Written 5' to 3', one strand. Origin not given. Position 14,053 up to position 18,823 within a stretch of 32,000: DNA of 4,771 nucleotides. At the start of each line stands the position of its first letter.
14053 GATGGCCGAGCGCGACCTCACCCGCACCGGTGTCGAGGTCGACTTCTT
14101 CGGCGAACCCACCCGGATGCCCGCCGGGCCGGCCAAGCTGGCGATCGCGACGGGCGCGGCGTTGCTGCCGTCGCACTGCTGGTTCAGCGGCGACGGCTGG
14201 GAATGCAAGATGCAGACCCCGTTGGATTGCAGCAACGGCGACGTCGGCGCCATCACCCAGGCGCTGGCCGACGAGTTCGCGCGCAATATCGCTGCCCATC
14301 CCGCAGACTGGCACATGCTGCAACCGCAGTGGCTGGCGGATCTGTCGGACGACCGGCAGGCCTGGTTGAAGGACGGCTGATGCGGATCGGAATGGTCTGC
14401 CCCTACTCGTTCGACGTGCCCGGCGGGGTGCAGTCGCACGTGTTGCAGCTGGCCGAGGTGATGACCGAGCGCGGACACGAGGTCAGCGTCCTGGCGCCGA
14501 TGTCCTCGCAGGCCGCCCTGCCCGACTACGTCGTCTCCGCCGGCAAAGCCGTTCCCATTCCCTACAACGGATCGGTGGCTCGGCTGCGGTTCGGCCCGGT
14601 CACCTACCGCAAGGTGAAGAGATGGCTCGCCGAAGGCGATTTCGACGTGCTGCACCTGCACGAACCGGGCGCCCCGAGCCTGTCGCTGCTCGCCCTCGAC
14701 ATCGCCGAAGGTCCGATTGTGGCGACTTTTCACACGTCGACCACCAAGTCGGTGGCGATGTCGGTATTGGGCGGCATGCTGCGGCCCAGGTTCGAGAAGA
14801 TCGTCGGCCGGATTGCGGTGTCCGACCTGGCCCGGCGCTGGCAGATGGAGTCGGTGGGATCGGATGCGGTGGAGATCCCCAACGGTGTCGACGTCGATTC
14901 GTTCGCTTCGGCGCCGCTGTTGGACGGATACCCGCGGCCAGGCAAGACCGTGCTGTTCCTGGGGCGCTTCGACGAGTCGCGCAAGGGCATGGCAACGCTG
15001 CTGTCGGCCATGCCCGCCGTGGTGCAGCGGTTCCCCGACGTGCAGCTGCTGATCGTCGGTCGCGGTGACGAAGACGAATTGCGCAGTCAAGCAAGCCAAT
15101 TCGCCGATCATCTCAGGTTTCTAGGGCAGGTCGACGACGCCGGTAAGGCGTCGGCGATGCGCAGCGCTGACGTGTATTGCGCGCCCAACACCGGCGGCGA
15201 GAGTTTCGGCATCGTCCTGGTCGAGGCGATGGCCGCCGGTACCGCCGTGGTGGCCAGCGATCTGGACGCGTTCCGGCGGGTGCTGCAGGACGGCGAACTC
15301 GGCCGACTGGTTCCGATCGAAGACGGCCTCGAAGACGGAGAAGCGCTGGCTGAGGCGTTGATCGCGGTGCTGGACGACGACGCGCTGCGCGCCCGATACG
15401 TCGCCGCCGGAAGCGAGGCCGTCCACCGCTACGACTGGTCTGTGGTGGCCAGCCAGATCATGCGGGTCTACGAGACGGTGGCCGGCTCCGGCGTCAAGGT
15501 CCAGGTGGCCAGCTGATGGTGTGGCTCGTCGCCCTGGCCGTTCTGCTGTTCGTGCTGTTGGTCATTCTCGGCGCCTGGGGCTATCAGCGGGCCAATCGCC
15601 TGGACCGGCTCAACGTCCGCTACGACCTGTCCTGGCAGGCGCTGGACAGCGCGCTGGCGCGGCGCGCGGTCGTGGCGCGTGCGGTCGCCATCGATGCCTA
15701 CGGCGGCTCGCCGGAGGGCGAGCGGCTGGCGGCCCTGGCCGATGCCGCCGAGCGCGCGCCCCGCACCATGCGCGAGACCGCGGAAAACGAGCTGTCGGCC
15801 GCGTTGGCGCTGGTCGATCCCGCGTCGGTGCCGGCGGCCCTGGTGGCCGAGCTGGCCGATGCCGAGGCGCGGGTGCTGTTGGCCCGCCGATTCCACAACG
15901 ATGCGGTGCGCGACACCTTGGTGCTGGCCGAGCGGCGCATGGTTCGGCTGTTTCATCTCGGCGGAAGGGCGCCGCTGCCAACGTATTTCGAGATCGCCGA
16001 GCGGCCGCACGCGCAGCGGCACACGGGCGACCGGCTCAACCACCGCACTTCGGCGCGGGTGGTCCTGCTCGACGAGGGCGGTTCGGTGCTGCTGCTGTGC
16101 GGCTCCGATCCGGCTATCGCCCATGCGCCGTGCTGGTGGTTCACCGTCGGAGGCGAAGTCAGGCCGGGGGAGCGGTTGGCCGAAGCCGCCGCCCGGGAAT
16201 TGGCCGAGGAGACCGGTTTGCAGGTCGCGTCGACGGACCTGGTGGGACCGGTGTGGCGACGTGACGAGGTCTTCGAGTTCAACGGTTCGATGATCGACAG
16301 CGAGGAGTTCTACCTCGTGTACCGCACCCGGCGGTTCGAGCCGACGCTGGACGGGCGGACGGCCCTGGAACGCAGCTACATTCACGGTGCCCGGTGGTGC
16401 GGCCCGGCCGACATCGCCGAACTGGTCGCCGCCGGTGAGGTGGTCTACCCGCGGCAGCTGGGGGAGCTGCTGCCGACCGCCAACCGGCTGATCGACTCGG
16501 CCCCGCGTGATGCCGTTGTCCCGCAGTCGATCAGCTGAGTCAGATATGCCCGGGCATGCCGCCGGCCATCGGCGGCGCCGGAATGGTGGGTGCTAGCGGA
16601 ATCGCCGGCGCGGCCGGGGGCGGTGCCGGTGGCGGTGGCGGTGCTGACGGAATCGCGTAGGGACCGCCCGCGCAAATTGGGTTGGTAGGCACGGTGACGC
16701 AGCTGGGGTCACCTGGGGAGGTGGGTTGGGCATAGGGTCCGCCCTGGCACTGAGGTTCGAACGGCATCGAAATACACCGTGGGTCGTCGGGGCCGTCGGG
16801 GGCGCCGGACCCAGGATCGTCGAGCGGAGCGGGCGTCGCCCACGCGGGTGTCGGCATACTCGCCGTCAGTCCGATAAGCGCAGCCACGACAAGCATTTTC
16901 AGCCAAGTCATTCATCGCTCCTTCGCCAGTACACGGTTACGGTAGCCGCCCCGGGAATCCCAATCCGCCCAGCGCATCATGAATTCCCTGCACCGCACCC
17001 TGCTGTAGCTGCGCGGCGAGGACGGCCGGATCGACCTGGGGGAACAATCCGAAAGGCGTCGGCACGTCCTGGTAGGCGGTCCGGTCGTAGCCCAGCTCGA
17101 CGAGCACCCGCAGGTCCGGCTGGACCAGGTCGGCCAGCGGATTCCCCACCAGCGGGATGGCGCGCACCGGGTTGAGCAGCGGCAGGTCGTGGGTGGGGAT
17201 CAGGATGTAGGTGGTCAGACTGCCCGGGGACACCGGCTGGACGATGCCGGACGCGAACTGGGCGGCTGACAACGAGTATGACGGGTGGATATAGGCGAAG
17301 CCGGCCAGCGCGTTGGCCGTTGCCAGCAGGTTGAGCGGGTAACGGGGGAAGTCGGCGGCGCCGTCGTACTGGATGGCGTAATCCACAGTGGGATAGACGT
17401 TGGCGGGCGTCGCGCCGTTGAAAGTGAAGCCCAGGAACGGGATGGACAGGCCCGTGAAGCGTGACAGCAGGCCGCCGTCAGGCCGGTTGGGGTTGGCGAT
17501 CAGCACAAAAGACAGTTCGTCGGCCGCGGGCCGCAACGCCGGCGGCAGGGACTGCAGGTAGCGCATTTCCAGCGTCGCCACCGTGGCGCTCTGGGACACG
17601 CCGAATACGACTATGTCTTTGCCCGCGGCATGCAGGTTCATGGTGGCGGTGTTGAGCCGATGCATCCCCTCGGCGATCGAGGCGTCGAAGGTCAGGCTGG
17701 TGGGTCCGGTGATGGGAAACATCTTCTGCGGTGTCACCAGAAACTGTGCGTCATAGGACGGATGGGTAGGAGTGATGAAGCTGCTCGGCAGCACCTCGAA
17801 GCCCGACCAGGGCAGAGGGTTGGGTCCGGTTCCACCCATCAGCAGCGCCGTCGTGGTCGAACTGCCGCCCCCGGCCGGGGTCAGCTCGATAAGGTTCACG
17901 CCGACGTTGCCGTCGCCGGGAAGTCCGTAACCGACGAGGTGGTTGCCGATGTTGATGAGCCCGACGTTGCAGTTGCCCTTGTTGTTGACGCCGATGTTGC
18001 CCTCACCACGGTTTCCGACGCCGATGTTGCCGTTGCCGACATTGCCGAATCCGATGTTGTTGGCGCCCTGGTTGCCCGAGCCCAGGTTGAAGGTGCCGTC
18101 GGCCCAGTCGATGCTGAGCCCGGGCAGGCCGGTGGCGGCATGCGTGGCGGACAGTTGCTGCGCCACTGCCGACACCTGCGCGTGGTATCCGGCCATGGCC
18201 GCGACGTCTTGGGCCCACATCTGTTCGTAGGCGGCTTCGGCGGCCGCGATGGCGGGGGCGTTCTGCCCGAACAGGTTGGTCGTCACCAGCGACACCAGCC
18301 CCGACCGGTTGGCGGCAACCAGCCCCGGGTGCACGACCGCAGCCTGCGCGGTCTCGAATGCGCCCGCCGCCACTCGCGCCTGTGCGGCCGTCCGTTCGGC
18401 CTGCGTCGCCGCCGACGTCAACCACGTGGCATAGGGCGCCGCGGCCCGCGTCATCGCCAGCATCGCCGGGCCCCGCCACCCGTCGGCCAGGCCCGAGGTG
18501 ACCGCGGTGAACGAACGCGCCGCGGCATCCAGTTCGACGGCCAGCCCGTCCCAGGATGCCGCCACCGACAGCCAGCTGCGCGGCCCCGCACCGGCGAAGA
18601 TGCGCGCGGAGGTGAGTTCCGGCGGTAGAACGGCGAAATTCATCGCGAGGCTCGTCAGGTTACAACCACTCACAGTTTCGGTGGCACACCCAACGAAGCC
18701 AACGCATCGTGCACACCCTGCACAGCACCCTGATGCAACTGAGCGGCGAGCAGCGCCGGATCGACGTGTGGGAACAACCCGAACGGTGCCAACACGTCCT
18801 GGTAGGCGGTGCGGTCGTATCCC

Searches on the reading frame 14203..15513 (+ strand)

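Call 69: search_protein_families(library=pfam, proteins=[window:14203-15513:+], max_evalue=0.00001)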
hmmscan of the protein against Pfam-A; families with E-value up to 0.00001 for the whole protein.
window:14203-15513:+ (437 aa): 6 families
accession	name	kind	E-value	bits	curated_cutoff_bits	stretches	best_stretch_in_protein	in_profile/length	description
PF13692.12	Glyco_trans_1_4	-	2.4e-34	119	27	1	248-392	2-142/142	Glycosyl transferases group 1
PF00534.26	Glycos_transf_1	-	2.7e-29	102.3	26.4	1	247-403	15-169/172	Glycosyl transferases group 1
PF13439.12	Glyco_transf_4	-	6.1e-25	88.6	28.5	1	73-232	1-169/170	Glycosyltransferase Family 4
PF13579.12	Glyco_trans_4_4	-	2.7e-13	51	29.7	1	74-183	1-108/158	Glycosyl transferase 4-like domain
PF20706.3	GT4-conflict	-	2.2e-08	34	26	1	244-418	194-384/385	Family 4 Glycosyltransferase in conflict systems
PF13524.12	Glyco_trans_1_2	-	9.6e-08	32.5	25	1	275-420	10-143/144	Glycosyl transferase-like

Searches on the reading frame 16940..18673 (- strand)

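Call 69: search_protein_families(library=pfam, proteins=[window:16940-18673:-], max_evalue=0.00001)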
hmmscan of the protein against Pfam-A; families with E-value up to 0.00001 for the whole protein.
window:16940-18673:- (578 aa): 3 families
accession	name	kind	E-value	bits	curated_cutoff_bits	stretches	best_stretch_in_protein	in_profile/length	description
PF08237.17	PE-PPE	-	2.2e-80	269.8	21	1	305-530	1-228/228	PE-PPE domain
PF00823.25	PPE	-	1.2e-58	198.2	26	1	12-174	1-164/165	PPE family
PF01469.24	Pentapeptide_2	-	1.6e-06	28.3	26.4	0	193-228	4-39/40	Pentapeptide repeats (8 copies)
